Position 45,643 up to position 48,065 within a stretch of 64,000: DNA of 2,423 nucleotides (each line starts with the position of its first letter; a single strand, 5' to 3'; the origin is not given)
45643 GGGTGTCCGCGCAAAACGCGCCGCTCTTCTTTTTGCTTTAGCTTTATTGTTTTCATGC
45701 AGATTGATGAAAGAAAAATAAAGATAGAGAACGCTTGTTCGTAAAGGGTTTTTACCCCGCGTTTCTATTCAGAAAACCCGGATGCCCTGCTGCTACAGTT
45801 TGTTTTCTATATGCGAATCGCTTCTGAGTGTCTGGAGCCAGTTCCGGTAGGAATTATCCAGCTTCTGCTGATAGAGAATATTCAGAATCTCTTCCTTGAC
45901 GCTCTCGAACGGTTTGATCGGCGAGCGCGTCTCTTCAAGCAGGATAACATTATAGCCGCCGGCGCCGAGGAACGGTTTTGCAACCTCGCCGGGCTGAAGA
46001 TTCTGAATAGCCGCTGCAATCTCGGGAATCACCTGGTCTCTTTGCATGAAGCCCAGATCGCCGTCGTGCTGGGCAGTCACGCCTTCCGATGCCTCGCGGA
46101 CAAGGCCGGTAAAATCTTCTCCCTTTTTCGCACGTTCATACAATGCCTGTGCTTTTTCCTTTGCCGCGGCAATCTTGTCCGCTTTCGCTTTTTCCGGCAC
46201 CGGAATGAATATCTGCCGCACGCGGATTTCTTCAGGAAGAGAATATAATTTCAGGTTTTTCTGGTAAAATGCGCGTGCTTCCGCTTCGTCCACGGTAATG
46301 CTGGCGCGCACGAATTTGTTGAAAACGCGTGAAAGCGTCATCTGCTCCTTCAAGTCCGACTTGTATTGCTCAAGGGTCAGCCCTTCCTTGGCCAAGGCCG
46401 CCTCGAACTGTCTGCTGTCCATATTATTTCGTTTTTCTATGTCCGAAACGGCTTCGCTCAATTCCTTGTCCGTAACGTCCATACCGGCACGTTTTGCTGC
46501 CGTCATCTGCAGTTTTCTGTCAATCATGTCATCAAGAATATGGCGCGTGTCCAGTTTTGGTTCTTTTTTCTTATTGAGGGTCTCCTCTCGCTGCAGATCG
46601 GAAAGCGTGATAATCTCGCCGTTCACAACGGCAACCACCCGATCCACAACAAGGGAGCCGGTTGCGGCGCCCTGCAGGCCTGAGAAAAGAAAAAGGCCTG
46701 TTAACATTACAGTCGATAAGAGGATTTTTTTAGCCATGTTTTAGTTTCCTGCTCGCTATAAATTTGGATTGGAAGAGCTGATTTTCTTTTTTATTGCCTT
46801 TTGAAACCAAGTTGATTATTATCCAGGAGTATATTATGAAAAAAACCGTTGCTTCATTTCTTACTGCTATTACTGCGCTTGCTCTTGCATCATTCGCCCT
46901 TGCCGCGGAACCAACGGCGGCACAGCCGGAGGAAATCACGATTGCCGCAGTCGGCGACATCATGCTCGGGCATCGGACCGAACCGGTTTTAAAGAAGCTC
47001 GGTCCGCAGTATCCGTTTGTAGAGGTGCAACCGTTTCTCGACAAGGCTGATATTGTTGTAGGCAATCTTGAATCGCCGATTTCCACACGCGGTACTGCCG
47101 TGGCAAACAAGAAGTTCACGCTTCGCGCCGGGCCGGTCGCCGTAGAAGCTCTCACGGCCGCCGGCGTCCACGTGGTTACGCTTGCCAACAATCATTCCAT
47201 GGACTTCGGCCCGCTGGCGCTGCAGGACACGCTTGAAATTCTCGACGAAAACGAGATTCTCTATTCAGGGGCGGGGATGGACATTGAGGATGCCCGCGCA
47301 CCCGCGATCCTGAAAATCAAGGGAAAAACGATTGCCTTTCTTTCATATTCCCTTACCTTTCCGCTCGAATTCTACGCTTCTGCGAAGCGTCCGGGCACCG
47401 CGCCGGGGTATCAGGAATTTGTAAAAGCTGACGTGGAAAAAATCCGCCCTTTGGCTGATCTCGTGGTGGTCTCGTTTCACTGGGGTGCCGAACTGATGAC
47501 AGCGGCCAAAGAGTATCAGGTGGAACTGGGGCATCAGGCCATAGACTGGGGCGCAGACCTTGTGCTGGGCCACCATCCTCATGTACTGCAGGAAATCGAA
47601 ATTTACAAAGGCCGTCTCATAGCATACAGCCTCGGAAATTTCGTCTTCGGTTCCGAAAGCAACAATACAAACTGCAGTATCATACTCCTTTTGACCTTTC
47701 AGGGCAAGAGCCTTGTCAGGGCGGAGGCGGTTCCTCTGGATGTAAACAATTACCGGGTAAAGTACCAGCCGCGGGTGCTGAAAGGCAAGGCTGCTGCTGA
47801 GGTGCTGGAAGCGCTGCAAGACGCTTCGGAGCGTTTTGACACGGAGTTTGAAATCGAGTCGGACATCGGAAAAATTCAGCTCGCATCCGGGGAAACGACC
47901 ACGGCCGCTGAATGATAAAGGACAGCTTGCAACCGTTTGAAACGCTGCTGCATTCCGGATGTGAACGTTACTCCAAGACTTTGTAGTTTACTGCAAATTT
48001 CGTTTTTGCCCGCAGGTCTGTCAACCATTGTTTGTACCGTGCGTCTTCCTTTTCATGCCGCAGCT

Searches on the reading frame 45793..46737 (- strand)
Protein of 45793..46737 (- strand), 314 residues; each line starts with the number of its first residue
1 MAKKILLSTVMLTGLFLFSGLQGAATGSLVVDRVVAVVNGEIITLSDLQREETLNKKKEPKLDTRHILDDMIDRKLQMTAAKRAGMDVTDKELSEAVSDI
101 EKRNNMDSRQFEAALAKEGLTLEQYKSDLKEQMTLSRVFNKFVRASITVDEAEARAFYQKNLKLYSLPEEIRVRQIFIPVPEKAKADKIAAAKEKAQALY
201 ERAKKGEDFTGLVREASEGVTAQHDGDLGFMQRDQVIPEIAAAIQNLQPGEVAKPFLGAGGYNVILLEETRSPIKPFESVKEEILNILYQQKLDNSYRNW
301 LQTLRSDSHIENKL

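Call 46: search_protein_families(library=pfam, proteins=[window:45793-46737:-], max_evalue=0.001)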
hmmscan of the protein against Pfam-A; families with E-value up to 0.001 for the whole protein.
window:45793-46737:- (314 aa): 6 families
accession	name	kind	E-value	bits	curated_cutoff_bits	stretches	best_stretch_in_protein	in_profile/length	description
PF09312.16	SurA_N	-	3.9e-18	66.2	30.8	1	31-138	1-117/118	SurA N-terminal domain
PF00639.27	Rotamase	-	6.4e-18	66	21.7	1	176-268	2-96/97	PPIC-type PPIASE domain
PF13145.12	Rotamase_2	-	7.1e-18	66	27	1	149-282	1-121/121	PPIC-type PPIASE domain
PF13624.11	SurA_N_3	-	1.2e-14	54.9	27.2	1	4-137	15-160/162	SurA-like N-terminal domain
PF13616.12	Rotamase_3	-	6.6e-14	52.9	22.5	1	165-266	10-111/116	PPIC-type PPIASE domain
PF13623.11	SurA_N_2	-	6.8e-08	32.9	28.5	1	6-102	11-124/145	SurA-like N-terminal domain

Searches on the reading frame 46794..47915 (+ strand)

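Call 46: search_protein_families(library=pfam, proteins=[window:46794-47915:+], max_evalue=0.001)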
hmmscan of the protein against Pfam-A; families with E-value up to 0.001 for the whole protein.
window:46794-47915:+ (373 aa): 1 family
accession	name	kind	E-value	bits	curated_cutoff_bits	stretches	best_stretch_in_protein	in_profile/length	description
PF09587.15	PGA_cap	-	3e-79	266.5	27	1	49-286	1-254/255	Bacterial capsule synthesis protein PGA_cap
